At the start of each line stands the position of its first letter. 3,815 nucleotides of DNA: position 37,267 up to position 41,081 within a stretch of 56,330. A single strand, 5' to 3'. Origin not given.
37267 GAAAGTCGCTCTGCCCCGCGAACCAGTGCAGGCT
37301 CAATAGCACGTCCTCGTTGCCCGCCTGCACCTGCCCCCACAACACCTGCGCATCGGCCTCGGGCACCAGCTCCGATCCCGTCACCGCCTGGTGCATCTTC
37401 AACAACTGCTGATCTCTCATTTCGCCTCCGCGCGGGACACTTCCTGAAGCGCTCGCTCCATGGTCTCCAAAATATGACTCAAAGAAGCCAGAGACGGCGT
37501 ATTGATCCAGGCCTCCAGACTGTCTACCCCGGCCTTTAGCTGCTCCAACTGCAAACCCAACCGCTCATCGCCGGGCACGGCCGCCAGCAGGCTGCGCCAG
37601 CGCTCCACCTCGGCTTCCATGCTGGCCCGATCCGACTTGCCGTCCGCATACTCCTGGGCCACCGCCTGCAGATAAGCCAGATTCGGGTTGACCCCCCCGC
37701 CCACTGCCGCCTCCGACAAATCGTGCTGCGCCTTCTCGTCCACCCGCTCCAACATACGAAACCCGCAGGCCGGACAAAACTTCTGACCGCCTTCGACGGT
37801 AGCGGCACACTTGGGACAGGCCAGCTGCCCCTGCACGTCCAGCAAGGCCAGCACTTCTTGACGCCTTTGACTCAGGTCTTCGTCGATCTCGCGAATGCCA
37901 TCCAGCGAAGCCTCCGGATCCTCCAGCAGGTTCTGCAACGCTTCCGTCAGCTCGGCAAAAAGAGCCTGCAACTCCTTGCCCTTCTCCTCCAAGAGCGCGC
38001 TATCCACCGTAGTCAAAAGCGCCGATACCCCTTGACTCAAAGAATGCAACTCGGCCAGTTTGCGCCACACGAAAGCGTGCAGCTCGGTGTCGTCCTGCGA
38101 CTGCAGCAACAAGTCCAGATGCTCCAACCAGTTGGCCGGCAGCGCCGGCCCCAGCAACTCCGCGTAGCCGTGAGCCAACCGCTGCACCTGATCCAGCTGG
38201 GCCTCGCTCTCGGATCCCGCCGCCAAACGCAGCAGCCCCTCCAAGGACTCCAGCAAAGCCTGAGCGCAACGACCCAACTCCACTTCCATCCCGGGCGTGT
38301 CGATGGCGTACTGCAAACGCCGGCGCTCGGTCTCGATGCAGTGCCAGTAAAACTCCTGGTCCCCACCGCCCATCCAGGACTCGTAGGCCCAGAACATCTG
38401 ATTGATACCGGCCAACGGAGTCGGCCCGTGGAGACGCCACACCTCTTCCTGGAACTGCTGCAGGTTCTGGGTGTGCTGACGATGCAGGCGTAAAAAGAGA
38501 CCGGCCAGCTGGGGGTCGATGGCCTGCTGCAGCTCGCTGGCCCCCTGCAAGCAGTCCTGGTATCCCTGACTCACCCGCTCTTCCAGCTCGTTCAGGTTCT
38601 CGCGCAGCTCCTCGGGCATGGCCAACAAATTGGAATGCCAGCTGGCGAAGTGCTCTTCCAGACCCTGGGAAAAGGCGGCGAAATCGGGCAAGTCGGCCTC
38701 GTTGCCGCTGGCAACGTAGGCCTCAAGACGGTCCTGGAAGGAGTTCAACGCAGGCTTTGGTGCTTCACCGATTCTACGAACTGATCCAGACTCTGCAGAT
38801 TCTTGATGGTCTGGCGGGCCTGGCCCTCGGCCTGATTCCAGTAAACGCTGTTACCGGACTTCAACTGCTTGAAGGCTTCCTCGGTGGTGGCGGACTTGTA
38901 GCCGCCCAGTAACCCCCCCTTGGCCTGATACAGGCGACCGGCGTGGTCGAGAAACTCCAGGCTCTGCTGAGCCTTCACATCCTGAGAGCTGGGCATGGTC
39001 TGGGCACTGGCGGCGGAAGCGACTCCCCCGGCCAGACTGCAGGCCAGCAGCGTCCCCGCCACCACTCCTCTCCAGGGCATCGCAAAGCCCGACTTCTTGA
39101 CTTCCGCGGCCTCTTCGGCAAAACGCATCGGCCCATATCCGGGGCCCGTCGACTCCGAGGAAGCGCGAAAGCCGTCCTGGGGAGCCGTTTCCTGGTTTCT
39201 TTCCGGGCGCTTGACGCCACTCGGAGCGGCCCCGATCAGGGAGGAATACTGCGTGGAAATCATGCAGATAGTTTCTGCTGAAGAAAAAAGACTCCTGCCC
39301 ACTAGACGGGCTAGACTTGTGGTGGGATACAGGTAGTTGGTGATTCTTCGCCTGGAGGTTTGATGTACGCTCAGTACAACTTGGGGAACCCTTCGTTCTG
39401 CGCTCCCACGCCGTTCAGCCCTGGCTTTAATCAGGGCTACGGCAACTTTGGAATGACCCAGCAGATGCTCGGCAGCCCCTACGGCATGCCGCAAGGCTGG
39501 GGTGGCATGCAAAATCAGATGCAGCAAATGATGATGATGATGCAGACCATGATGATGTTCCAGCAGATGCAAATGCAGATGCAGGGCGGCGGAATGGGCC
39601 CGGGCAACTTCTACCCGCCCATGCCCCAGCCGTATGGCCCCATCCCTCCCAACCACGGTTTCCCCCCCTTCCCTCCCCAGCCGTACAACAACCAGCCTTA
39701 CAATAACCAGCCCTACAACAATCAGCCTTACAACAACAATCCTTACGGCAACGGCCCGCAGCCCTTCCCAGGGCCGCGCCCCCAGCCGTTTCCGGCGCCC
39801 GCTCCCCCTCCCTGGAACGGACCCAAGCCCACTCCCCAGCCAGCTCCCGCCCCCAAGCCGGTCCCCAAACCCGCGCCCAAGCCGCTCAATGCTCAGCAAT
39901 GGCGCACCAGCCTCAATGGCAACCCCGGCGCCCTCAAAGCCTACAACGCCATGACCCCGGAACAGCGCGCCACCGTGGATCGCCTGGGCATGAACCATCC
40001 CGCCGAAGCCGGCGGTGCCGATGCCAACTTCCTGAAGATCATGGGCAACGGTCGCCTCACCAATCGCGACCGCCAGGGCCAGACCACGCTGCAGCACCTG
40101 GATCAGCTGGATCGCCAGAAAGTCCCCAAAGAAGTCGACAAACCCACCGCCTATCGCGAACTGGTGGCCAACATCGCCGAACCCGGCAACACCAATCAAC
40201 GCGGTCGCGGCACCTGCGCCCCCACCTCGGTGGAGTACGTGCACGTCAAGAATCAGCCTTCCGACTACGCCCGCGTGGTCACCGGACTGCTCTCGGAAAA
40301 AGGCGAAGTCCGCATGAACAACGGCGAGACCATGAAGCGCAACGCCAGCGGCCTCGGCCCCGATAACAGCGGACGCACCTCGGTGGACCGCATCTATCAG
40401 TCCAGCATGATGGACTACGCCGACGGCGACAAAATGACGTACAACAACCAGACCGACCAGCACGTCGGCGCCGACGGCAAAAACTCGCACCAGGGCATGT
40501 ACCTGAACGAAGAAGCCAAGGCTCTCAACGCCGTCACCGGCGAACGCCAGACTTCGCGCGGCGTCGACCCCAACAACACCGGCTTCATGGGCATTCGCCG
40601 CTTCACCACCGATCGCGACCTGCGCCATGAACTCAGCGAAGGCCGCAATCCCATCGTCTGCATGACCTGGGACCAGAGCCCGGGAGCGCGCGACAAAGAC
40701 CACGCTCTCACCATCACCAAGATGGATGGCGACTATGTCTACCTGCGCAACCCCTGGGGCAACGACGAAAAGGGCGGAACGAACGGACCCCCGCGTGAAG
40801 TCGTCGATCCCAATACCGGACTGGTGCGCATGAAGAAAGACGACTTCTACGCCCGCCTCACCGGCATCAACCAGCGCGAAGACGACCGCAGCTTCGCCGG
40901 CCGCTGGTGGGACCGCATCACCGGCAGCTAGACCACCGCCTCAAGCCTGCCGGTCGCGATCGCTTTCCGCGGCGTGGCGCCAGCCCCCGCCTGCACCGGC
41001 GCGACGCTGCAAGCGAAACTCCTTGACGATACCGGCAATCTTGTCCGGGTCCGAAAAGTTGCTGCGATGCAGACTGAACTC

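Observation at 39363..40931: Calpain-like cysteine protease fused to a Q/N/M-rich prion-like low-complexity domain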

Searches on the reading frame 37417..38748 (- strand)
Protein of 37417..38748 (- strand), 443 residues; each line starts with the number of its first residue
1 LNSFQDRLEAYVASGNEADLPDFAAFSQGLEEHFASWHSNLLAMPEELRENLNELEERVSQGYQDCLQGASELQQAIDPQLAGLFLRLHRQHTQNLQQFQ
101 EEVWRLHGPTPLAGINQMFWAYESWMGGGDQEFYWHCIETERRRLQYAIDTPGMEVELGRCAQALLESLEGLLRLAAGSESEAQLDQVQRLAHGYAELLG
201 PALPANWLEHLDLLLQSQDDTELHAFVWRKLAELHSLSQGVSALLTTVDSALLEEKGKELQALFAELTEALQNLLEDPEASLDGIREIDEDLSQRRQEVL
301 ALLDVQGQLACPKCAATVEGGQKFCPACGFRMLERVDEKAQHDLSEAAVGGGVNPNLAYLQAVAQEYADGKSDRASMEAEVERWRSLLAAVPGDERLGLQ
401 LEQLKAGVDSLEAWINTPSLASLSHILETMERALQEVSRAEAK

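Call 65: search_protein_families(library=pfam, proteins=[window:37417-38748:-], max_evalue=0.1)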
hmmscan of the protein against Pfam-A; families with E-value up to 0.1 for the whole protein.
window:37417-38748:- (443 aa): 14 families
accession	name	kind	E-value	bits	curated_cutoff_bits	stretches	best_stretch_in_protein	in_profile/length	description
PF13240.11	Zn_Ribbon_1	-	3.6e-05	23.8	25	1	311-331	2-22/23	zinc-ribbon domain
PF13248.11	Zn_ribbon_3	-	9.8e-05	22.1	27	1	310-329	4-23/26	zinc-ribbon domain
PF12773.13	DZR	-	0.0011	19.5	27.3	1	310-329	26-45/45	Double zinc ribbon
PF08772.16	Zn_ribbon_NOB1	-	0.0047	17.4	24.9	1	309-341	9-42/72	Nin one binding (NOB1) Zn-ribbon like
PF19979.4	DUF6415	-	0.0064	17.7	27.5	1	157-199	50-92/95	Family of unknown function (DUF6415)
PF17032.10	Zn_ribbon_15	-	0.0066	17.7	28.9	1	305-329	49-73/73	zinc-ribbon family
PF09537.16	DUF2383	-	0.013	16.1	30.8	0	50-108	4-59/111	Domain of unknown function (DUF2383)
PF01155.25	HypA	-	0.02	15.4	28.9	1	298-334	60-98/112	Hydrogenase/urease nickel incorporation, metallochaperone, hypA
PF10241.14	KxDL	-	0.03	15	27.2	0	250-300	22-72/86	Uncharacterized conserved protein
PF01442.23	Apolipoprotein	-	0.043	13.9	90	1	4-84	104-181/190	Apolipoprotein A1/A4/E domain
PF03938.19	OmpH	-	0.047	14.3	32.4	0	20-102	14-91/141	Outer membrane protein (OmpH-like)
PF18912.6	DZR_2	-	0.055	13.7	27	1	310-331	23-45/56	Double zinc ribbon domain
PF04513.17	Baculo_PEP_C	-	0.063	13.8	38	0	233-288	46-93/140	Baculovirus polyhedron envelope protein, PEP, C terminus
PF17279.8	DUF5344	-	0.097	13.6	27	0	253-294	45-86/87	Family of unknown function (DUF5344)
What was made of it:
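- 37417..38748 (-): 443-aa all-helical acidic protein with a zinc ribbon (CPKC...CPAC). Found next to the protease only where the protease carries the Met/Gln tail. Pfam Zn_Ribbon_1 E 3.6e-5, below the cut-off (call 65).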

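Call 85: search_solved_structures(query=window:37417-38748:-, max_evalue=1)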
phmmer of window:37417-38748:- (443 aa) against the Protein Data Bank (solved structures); distinct sequences matched with E-value up to 1: 1.
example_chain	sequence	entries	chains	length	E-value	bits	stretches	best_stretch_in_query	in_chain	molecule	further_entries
9sfa_A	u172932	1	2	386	0.37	13.2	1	310-334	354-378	Putative regulatory protein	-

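Call 88: search_protein_families(library=padloc, proteins=[window:37417-38748:-], max_evalue=0.01)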
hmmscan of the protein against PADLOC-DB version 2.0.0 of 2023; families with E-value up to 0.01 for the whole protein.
window:37417-38748:- (443 aa): 1 family
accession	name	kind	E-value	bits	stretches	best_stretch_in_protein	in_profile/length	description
PDLC00603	ZorA1|ZorA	-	0.00029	17.6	1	25-107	427-509/727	MotA/ExbB/TolQ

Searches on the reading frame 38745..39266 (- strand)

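Call 65: search_protein_families(library=pfam, proteins=[window:38745-39266:-], max_evalue=0.1)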
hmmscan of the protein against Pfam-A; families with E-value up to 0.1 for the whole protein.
window:38745-39266:- (173 aa): 1 family
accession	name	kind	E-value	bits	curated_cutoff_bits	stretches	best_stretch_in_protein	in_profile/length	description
PF11021.13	DUF2613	-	0.0078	16.7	22.1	1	68-103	10-46/55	Protein of unknown function (DUF2613)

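Call 88: search_protein_families(library=padloc, proteins=[window:38745-39266:-], max_evalue=0.01)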
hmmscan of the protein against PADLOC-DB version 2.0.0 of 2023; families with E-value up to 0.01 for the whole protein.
window:38745-39266:- (173 aa): 0 families

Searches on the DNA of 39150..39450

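Call 92: search_rna_families(source=window, start=39150, end=39450, threshold=evalue, max_evalue=1)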
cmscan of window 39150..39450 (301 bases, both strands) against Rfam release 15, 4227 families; matches with E-value up to 1: 1.
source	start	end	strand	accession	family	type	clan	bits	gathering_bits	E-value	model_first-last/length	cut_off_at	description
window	39413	39432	-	RF01142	sR19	Gene; snRNA; snoRNA; CD-box;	-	13.3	45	0.62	44-63/63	no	Small nucleolar RNA sR19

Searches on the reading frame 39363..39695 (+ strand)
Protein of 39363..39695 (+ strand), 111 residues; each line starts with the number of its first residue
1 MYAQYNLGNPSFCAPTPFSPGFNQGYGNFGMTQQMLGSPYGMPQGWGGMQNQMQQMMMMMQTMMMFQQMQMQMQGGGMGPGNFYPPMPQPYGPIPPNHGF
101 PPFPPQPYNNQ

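Call 51: find_homologous_proteins(query=window:39363-39695:+, max_evalue=10)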
Query seq(111 aa): 3 candidates shared short words with the query, none scored E <= 10.
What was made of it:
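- Tried and rejected: It is uninformative (call 51).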

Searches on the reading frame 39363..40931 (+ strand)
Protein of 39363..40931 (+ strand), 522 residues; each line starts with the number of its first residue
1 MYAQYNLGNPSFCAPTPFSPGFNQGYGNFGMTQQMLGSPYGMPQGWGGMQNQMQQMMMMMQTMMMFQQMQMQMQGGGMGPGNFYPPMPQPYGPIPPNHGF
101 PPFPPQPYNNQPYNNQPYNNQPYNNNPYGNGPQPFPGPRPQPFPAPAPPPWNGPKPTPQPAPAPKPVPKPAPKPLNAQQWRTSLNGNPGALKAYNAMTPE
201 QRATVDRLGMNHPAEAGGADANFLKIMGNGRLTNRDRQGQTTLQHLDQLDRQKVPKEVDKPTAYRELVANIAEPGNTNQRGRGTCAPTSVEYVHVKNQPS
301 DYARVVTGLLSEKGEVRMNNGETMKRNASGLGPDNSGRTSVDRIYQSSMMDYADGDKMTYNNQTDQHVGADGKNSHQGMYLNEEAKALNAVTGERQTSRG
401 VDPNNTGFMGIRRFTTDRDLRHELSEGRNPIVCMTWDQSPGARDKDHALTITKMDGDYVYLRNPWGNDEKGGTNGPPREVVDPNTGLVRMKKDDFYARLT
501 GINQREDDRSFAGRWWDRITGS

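Call 3: search_protein_families(library=pfam, proteins=[window:39363-40931:+], max_evalue=1)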
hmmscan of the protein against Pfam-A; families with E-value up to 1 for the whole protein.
window:39363-40931:+ (522 aa): 1 family
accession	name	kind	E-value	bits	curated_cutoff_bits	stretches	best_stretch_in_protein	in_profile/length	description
PF05887.16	Trypan_PARP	-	0.57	10.6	100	0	131-174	60-103/134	Procyclic acidic repetitive protein (PARP)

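Call 6: search_protein_families(library=ncbifam, proteins=[window:39363-40931:+], max_evalue=1)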
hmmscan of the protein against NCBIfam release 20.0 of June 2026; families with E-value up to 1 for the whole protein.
window:39363-40931:+ (522 aa): 1 family
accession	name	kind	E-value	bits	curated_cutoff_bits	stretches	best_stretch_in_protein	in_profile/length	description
NF037973.1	metallo_SslE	exception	0.25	8.6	3000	1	129-180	41-92/1519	lipoprotein metalloprotease SslE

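Call 7: search_solved_structures(query=window:39363-40931:+, max_evalue=10, show_alignments=3)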
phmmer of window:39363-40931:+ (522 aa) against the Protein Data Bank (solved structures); distinct sequences matched with E-value up to 10: 4.
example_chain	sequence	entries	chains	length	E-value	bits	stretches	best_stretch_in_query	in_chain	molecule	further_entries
23px_A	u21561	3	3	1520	0.07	15.2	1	129-187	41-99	Putative lipoprotein AcfD homolog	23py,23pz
6ysy_B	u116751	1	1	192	1.1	11.3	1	154-183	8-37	Myosin light chain 1/3, skeletal muscle isoform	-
7dym_A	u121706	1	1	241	6.4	8.8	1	132-182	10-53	Tox-REase-5 domain-containing protein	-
6zlm_A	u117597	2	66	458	8.2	8.4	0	150-201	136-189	Dihydrolipoyllysine-residue acetyltransferase component of pyruvate dehydrogenase complex,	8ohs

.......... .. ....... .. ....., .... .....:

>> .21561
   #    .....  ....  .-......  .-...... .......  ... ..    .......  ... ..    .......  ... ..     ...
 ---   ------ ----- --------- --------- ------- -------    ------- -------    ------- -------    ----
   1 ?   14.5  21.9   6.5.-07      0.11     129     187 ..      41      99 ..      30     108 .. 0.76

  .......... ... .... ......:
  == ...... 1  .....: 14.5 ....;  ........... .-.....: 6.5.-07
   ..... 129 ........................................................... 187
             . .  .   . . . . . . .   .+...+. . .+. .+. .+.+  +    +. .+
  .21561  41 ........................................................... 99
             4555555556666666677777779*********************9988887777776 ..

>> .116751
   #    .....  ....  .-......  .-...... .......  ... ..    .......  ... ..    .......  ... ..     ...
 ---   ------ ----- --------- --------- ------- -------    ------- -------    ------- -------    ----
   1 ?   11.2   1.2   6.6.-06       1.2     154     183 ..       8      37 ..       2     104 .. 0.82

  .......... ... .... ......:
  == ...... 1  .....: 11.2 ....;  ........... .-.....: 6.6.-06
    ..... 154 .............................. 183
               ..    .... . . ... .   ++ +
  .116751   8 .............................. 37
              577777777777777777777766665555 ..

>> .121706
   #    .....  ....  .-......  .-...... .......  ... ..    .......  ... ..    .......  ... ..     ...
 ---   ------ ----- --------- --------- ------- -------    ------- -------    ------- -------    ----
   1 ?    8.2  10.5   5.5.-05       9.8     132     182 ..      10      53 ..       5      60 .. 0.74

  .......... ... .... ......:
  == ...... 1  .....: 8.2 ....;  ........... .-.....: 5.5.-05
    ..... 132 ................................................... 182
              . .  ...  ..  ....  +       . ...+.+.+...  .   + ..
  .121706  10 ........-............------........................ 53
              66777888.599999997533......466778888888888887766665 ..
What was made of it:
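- Tried and rejected: Sequence search of PDB with the protein alone: only Pro-rich noise (call 7).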

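Call 10: search_protein_families(library=padloc, proteins=[window:39363-40931:+], max_evalue=1)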
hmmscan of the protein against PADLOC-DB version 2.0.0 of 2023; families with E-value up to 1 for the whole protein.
window:39363-40931:+ (522 aa): 0 families
